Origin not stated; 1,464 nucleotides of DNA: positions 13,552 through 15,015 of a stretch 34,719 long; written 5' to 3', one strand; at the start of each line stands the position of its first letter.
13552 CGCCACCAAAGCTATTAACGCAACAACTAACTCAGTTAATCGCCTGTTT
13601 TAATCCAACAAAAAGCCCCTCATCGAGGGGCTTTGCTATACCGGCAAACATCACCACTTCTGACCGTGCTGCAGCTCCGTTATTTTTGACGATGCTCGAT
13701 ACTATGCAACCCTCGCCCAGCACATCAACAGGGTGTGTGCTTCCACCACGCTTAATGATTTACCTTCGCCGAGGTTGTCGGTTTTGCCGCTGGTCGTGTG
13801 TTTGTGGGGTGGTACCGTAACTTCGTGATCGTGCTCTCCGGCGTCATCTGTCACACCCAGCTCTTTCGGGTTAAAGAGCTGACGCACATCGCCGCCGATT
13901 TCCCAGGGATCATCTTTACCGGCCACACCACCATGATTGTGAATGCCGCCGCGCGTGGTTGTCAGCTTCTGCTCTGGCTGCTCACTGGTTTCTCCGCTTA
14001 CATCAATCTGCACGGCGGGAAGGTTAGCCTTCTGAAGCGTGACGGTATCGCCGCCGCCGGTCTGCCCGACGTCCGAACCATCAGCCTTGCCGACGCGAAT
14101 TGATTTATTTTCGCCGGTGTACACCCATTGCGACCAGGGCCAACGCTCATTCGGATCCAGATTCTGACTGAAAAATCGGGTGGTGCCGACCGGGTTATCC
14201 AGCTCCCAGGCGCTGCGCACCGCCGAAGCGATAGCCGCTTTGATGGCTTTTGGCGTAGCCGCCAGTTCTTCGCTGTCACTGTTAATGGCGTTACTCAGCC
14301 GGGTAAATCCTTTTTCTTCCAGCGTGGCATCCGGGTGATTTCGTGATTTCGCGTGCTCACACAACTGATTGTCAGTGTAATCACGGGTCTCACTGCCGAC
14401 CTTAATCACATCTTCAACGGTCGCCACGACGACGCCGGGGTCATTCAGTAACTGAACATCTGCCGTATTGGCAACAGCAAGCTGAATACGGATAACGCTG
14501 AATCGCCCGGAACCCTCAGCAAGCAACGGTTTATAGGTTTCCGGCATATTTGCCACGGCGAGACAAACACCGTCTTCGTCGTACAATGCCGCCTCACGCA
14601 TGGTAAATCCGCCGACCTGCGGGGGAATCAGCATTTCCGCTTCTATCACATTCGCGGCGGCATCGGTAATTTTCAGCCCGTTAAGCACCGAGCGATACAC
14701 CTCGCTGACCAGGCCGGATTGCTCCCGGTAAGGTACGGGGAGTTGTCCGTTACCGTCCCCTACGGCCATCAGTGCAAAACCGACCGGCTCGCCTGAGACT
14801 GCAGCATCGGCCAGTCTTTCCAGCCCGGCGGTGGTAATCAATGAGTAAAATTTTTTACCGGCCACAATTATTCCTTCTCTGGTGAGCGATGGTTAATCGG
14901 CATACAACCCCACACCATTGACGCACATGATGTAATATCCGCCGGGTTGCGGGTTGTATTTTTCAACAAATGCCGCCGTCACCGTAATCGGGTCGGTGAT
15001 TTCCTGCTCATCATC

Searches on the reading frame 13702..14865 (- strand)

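Call 29: search_protein_families(library=pfam, proteins=[window:13702-14865:-], max_evalue=0.01)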
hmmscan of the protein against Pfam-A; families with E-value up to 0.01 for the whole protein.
window:13702-14865:- (387 aa): 2 families
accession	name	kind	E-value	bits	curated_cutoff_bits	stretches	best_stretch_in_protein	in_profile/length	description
PF12571.13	Phage_tail_fib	-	1.1e-44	152.4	23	1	4-149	3-148/150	Phage tail-collar fibre protein, N-terminal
PF03406.18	Phage_fiber_2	-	2e-15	56.5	22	1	181-218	1-38/42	Phage tail fibre repeat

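Call 57: search_protein_families(library=phrogs, proteins=[window:13702-14865:-], max_evalue=0.001)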
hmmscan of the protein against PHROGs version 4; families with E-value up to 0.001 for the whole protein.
window:13702-14865:- (387 aa): 36 families (the best 25 are shown)
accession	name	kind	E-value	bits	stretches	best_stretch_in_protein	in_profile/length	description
phrog_4618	-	tail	7.9e-148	493.6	2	207-387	228-413/413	tail collar fiber protein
phrog_381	-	tail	2.6e-82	278.9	1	4-211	3-202/566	tail fiber protein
phrog_988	-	tail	1.3e-71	243.7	1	4-217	4-206/574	tail protein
phrog_6202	-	tail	5.1e-65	221.8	1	4-215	3-203/636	tail fiber protein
phrog_295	-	tail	4.5e-61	208.7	1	4-219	164-368/794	tail fiber protein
phrog_327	-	tail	5e-59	202.2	1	4-219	6-222/618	tail protein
phrog_1780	-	tail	2.3e-52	179.7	1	4-167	4-166/855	tail collar fiber protein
phrog_7032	-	tail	2.1e-50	172.7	1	5-217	4-207/866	tail fiber protein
phrog_5181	-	unknown function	2.2e-49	169.4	1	4-155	3-154/763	-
phrog_11518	-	tail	1.2e-37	130.6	1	5-153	3-152/812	tail fiber protein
phrog_1162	-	tail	4.8e-37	128.8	1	1-168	1-168/354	tail fiber protein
phrog_2137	-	tail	5.3e-35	122.2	1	1-162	1-162/267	tail fiber protein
phrog_14570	-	unknown function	5.2e-34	118.8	1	5-153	7-155/540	-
phrog_5717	-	tail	2.1e-29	103.5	1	201-387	978-1150/1150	tail protein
phrog_19921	-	tail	3.5e-29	102.6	1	4-157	3-157/952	tail spike protein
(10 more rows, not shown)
